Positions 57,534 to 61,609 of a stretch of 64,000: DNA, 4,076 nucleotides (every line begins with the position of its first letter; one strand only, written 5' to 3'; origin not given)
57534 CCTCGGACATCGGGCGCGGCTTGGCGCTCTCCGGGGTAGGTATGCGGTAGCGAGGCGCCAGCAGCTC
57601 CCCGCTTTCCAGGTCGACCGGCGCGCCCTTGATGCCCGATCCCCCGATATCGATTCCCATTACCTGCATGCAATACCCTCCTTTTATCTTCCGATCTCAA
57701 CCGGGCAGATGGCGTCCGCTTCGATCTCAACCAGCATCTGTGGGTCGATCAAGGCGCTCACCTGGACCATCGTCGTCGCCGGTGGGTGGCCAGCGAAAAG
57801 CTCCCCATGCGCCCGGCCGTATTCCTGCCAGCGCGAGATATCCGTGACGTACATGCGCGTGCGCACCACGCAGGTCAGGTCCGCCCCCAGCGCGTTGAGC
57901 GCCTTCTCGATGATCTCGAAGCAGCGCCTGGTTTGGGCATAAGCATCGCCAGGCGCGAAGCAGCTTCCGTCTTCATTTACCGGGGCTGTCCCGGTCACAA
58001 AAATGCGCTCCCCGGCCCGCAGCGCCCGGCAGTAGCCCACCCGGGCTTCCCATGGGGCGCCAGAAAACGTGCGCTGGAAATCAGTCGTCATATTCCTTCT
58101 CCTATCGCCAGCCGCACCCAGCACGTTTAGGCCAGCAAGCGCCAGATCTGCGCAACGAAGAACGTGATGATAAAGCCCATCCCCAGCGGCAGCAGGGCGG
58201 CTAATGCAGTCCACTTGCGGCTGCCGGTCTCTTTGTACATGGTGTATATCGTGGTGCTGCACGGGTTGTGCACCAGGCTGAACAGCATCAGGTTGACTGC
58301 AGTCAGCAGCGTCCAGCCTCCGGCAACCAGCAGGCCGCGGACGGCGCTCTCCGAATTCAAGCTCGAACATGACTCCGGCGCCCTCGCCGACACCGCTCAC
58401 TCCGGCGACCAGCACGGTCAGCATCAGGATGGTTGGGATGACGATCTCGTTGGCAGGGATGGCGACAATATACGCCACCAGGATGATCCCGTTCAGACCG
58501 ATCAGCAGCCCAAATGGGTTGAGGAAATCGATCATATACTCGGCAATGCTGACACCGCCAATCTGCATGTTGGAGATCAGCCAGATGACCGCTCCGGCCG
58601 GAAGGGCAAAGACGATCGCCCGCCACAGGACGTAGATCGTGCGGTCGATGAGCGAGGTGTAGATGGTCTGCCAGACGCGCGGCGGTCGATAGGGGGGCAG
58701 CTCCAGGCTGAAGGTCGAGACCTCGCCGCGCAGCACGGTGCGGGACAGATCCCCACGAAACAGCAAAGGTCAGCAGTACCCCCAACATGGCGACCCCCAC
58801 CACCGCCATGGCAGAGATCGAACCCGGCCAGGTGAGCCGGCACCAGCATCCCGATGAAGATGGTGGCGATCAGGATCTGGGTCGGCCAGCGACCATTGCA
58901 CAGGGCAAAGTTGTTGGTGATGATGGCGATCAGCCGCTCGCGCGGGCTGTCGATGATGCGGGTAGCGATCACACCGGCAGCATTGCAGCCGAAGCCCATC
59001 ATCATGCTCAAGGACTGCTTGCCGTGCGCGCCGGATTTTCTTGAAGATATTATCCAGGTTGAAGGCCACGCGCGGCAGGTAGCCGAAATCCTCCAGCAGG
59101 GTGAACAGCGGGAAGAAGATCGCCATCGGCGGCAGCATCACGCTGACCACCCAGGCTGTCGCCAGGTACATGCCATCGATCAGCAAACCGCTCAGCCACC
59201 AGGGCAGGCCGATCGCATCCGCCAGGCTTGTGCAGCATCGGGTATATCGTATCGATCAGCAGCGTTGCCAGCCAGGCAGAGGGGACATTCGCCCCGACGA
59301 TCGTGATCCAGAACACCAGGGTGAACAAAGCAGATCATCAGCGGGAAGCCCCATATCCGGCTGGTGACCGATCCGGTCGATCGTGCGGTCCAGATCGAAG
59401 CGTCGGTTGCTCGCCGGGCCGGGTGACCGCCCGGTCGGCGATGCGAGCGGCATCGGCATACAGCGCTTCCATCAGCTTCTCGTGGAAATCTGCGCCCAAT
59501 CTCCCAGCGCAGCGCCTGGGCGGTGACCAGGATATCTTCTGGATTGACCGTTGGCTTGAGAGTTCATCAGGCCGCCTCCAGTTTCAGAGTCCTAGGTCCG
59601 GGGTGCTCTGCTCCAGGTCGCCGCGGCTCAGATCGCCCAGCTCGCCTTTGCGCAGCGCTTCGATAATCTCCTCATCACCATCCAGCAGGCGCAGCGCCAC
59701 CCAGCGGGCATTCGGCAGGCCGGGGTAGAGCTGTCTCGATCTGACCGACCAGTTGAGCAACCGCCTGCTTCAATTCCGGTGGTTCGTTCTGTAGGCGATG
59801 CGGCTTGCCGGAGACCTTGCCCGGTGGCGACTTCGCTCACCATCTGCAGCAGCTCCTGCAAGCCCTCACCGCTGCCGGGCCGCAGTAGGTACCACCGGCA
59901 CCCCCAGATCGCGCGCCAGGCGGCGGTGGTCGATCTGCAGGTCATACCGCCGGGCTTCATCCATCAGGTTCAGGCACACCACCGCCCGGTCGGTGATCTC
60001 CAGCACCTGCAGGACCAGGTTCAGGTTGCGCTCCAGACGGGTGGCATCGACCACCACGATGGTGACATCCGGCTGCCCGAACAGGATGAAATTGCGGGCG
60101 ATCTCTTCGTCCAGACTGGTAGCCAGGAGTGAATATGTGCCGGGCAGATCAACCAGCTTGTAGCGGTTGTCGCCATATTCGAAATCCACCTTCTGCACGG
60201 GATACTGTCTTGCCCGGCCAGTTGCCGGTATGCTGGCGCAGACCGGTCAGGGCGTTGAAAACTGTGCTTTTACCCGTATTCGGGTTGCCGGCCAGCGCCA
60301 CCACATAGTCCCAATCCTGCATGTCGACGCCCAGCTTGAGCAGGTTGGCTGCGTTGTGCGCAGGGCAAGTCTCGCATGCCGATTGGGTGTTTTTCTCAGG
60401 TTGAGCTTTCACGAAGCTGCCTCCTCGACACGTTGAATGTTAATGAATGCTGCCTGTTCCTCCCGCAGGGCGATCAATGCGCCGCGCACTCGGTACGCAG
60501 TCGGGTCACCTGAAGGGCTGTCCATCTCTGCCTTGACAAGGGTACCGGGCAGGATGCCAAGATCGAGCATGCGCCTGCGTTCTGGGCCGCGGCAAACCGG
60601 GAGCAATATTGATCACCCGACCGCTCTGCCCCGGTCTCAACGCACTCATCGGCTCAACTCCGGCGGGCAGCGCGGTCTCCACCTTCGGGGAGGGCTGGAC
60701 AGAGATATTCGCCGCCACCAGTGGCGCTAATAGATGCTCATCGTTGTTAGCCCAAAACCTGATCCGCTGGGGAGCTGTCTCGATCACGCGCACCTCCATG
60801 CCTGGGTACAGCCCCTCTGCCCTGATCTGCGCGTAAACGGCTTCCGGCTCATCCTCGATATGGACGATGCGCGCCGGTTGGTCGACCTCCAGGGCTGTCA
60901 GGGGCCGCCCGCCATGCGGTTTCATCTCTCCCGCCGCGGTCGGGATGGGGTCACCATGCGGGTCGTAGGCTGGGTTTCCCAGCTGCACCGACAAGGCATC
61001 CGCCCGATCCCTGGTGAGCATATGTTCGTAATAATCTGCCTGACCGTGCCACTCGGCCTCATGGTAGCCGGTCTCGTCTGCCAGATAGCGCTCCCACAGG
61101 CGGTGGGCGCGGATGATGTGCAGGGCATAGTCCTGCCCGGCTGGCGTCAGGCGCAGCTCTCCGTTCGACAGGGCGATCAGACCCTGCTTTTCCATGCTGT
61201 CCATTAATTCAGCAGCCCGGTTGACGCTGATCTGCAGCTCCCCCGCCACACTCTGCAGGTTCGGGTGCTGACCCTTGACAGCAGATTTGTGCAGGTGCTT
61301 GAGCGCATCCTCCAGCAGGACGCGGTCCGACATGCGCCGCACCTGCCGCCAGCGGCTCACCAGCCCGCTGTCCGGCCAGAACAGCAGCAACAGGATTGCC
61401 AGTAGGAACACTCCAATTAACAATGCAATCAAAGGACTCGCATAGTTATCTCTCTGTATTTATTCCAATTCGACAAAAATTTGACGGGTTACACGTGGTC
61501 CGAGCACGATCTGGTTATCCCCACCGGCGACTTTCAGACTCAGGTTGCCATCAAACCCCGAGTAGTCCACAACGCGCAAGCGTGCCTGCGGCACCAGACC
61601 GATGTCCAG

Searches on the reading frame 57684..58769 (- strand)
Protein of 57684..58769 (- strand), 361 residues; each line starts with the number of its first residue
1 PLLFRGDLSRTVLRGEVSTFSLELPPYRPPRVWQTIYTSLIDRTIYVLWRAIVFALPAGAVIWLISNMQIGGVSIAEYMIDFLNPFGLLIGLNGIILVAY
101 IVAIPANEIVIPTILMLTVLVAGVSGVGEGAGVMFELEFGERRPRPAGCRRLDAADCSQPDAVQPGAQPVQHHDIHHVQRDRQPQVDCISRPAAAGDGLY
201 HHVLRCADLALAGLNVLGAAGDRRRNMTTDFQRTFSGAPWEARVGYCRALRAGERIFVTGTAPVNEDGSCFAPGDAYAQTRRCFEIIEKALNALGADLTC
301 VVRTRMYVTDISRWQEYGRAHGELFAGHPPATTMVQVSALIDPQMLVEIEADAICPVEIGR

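Call 73: search_protein_families(library=pfam, proteins=[window:57684-58766:-], max_evalue=0.01)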
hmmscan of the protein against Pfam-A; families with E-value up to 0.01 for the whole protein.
window:57684-58766:- (360 aa): 2 families
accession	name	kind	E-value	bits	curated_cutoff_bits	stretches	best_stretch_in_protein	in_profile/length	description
PF01042.26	Ribonuc_L-PSP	-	3.5e-26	92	27.3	1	240-353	6-120/121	Endoribonuclease L-PSP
PF07664.17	FeoB_C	-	3.7e-07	30.2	26.6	1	7-38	19-51/54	Ferrous iron transport protein B C terminus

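Call 75: search_protein_families(library=pfam, proteins=[window:57684-58769:-], max_evalue=0.05)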
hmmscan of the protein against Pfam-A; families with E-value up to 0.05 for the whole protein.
window:57684-58769:- (361 aa): 2 families
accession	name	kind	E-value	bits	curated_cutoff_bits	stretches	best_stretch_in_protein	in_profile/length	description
PF01042.26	Ribonuc_L-PSP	-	3.5e-26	92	27.3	1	241-354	6-120/121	Endoribonuclease L-PSP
PF07664.17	FeoB_C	-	3.7e-07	30.2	26.6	1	8-39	19-51/54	Ferrous iron transport protein B C terminus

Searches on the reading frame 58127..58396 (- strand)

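Call 75: search_protein_families(library=pfam, proteins=[window:58127-58396:-], max_evalue=0.05)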
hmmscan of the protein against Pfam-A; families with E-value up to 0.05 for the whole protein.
window:58127-58396:- (89 aa): 1 family
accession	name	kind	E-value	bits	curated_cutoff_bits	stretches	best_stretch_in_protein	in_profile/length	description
PF07670.19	Gate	-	0.0076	17.1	29.6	1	15-59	58-103/104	Nucleoside recognition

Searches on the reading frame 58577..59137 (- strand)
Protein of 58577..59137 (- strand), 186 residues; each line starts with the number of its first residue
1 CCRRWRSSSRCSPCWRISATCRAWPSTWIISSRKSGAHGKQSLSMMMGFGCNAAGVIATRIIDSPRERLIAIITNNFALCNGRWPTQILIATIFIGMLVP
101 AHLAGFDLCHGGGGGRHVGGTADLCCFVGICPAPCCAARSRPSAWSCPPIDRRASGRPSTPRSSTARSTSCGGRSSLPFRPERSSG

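Call 75: search_protein_families(library=pfam, proteins=[window:58577-59137:-], max_evalue=0.05)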
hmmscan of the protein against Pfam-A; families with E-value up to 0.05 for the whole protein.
window:58577-59137:- (186 aa): 1 family
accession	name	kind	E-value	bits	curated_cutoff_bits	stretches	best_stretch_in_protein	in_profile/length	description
PF07670.19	Gate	-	2e-08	35.1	29.6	1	34-90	37-100/104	Nucleoside recognition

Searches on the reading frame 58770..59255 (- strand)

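Call 75: search_protein_families(library=pfam, proteins=[window:58770-59255:-], max_evalue=0.05)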
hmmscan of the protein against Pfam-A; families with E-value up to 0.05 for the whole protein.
window:58770-59255:- (161 aa): 1 family
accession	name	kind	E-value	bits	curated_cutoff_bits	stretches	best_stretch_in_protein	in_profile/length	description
PF07670.19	Gate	-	1.2e-05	26.2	29.6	1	38-75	2-39/104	Nucleoside recognition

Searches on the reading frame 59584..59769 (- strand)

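Call 75: search_protein_families(library=pfam, proteins=[window:59584-59769:-], max_evalue=0.05)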
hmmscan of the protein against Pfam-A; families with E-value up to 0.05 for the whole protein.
window:59584-59769:- (61 aa): 1 family
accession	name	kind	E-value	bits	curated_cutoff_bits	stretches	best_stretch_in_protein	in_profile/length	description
PF17910.6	FeoB_Cyto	-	9.1e-06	26.4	23.4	1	18-42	23-47/90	FeoB cytosolic helical domain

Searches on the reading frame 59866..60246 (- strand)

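Call 75: search_protein_families(library=pfam, proteins=[window:59866-60246:-], max_evalue=0.05)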
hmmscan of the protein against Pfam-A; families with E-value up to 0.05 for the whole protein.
window:59866-60246:- (126 aa): 3 families
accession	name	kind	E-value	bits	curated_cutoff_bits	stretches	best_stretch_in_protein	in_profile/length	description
PF02421.24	FeoB_N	-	5.2e-36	124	27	1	19-125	39-145/156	Ferrous iron transport protein B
PF01926.29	MMR_HSR1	-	0.0001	22.8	21.9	1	18-85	37-103/113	50S ribosome-binding GTPase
PF00009.33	GTP_EFTU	-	0.015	15.3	26.5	1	17-104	59-140/188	Elongation factor Tu GTP binding domain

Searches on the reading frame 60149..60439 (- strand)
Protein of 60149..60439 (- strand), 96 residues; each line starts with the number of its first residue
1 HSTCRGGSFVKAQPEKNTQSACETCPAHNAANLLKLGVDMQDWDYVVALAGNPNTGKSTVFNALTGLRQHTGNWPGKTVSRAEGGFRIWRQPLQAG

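Call 75: search_protein_families(library=pfam, proteins=[window:60149-60439:-], max_evalue=0.05)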
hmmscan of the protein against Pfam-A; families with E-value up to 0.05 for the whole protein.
window:60149-60439:- (96 aa): 4 families
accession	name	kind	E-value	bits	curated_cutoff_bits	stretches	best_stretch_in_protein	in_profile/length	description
PF02421.24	FeoB_N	-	1e-16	61.3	27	1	46-88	2-44/156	Ferrous iron transport protein B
PF01926.29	MMR_HSR1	-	2.5e-10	40.9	21.9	1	47-87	2-42/113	50S ribosome-binding GTPase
PF02263.25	GBP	-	0.018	14.7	21.1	1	45-92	22-67/264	Guanylate-binding protein, N-terminal domain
PF00005.33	ABC_tran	-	0.021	15.9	25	1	46-71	13-38/137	ABC transporter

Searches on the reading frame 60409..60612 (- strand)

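Call 75: search_protein_families(library=pfam, proteins=[window:60409-60612:-], max_evalue=0.05)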
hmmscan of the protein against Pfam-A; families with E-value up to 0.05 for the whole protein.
window:60409-60612:- (67 aa): 1 family
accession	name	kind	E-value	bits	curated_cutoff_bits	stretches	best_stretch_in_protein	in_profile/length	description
PF04023.20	FeoA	-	8.1e-11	42.3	23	1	9-60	22-73/74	FeoA domain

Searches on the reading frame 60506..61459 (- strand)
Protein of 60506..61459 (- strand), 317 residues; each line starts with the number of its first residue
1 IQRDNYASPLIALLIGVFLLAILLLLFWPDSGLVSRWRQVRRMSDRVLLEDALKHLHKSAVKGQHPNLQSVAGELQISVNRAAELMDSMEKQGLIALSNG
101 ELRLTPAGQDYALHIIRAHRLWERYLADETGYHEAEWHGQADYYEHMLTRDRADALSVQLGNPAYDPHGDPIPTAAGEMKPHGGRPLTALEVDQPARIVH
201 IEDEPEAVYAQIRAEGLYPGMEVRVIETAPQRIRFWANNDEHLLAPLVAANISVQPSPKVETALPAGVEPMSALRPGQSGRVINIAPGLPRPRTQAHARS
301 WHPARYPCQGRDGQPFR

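Call 75: search_protein_families(library=pfam, proteins=[window:60506-61459:-], max_evalue=0.05)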
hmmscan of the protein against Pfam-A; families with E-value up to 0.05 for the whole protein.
window:60506-61459:- (317 aa): 7 families
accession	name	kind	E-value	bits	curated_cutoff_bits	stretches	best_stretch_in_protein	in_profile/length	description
PF02742.21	Fe_dep_repr_C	-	1.9e-21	76.3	27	1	105-174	1-70/70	Iron dependent repressor, metal binding and dimerisation domain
PF04023.20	FeoA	-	5.4e-07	30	23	1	186-255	2-73/74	FeoA domain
PF09397.16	FtsK_gamma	-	0.00016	21.8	30.6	1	74-100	28-54/63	Ftsk gamma domain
PF06969.22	HemN_C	-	0.0052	17.3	24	1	69-109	24-65/67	HemN C-terminal domain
PF24409.1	wHTH-PRTase_assc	-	0.0065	16.9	27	1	60-114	6-57/83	wHTH-PRTase associated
PF16625.10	ISET-FN3_linker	-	0.026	15.5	25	0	258-314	9-60/65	Unstructured linking region I-set and fnIII on Brother of CDO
PF09821.14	AAA_assoc_C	-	0.032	15.3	27.6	0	71-114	3-46/119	C-terminal AAA-associated domain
